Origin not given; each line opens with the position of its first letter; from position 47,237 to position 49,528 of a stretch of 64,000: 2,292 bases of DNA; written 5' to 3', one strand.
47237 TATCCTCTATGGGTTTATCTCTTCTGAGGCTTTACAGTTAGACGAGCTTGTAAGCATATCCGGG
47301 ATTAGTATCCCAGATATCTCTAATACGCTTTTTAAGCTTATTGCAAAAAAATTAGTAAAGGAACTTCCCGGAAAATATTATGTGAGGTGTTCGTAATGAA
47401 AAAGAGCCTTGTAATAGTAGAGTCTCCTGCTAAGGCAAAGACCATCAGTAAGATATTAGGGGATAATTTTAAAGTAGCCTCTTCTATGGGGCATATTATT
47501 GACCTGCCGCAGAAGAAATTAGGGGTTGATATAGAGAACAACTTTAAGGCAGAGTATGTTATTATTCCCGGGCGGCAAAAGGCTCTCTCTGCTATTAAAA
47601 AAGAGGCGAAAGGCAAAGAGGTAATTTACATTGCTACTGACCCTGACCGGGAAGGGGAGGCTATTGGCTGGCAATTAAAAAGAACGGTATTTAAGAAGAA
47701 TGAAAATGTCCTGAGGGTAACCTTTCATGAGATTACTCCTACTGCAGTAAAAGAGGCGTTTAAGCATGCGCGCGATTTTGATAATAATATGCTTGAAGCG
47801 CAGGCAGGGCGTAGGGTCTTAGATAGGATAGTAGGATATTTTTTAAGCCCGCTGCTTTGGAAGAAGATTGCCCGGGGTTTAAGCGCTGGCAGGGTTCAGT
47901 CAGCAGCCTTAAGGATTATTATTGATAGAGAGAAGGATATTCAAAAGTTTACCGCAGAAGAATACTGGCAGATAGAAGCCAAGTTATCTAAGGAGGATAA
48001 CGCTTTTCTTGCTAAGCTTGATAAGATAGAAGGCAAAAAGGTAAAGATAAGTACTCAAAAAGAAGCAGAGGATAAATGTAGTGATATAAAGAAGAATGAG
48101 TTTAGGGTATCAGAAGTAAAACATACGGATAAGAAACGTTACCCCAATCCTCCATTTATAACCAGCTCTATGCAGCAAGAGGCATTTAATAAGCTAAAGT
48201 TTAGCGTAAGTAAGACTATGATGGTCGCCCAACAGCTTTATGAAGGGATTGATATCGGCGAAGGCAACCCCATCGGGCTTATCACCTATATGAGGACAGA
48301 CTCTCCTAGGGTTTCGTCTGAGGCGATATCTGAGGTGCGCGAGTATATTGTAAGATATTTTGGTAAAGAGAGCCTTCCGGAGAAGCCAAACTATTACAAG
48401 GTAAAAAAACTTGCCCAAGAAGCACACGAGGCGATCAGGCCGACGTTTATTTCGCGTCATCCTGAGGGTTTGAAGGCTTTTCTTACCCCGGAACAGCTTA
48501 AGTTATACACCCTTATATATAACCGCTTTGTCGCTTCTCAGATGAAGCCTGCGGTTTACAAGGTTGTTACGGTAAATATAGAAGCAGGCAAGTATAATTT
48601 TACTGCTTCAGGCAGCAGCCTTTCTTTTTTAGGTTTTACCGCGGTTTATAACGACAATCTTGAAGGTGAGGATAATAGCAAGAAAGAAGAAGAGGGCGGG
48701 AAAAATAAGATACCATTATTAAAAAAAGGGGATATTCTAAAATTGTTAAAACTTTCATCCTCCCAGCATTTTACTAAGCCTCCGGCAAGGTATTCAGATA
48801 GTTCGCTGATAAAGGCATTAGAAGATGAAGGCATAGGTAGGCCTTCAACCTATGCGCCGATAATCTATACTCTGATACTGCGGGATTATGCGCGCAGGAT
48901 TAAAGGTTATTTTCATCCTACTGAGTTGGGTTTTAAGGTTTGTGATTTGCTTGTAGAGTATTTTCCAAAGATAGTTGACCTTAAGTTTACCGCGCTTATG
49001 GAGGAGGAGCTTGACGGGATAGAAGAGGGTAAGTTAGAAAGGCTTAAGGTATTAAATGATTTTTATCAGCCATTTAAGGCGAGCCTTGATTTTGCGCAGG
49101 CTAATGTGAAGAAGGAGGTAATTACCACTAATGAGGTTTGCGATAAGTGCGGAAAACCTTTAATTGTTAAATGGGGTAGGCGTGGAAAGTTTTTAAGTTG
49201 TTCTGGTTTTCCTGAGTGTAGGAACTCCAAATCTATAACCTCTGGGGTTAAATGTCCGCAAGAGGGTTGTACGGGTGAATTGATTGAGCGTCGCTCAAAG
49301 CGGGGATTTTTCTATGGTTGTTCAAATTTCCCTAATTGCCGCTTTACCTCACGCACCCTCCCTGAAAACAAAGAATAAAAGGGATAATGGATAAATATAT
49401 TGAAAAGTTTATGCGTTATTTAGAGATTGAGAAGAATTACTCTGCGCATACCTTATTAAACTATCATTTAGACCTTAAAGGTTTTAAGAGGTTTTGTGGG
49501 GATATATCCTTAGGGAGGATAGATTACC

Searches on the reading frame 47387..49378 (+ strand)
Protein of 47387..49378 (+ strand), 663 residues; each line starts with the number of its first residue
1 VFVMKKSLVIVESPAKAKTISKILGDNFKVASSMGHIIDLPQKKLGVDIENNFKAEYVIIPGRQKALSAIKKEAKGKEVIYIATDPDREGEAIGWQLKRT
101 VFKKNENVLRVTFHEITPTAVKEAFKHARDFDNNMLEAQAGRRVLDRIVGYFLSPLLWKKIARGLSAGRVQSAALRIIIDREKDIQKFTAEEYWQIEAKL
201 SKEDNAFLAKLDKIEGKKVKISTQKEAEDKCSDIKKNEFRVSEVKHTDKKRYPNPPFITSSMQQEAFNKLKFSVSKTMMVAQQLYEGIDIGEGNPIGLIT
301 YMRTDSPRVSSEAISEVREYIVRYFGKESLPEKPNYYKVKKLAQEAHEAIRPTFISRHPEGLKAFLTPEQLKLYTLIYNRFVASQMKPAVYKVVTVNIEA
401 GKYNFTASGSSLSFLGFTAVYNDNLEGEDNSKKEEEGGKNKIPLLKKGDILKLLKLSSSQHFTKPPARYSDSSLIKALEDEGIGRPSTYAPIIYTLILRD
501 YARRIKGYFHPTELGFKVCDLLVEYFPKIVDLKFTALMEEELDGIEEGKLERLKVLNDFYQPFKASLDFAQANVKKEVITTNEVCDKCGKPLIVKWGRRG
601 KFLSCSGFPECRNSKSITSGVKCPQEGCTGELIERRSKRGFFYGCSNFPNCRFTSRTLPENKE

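Call 51: search_protein_families(library=pfam, proteins=[window:47387-49378:+], max_evalue=0.0001)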
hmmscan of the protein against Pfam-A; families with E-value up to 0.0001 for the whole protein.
window:47387-49378:+ (663 aa): 3 families
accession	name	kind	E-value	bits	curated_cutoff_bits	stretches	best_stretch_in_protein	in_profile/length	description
PF01131.25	Topoisom_bac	-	1.8e-121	406.5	35.1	1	132-556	3-410/411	DNA topoisomerase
PF01396.24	Zn_ribbon_Top1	-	1e-25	89.7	32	2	583-617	2-36/39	Topoisomerase DNA binding C4 zinc finger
PF01751.28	Toprim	-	1.5e-23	83.2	23.1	1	8-116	2-96/96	Toprim domain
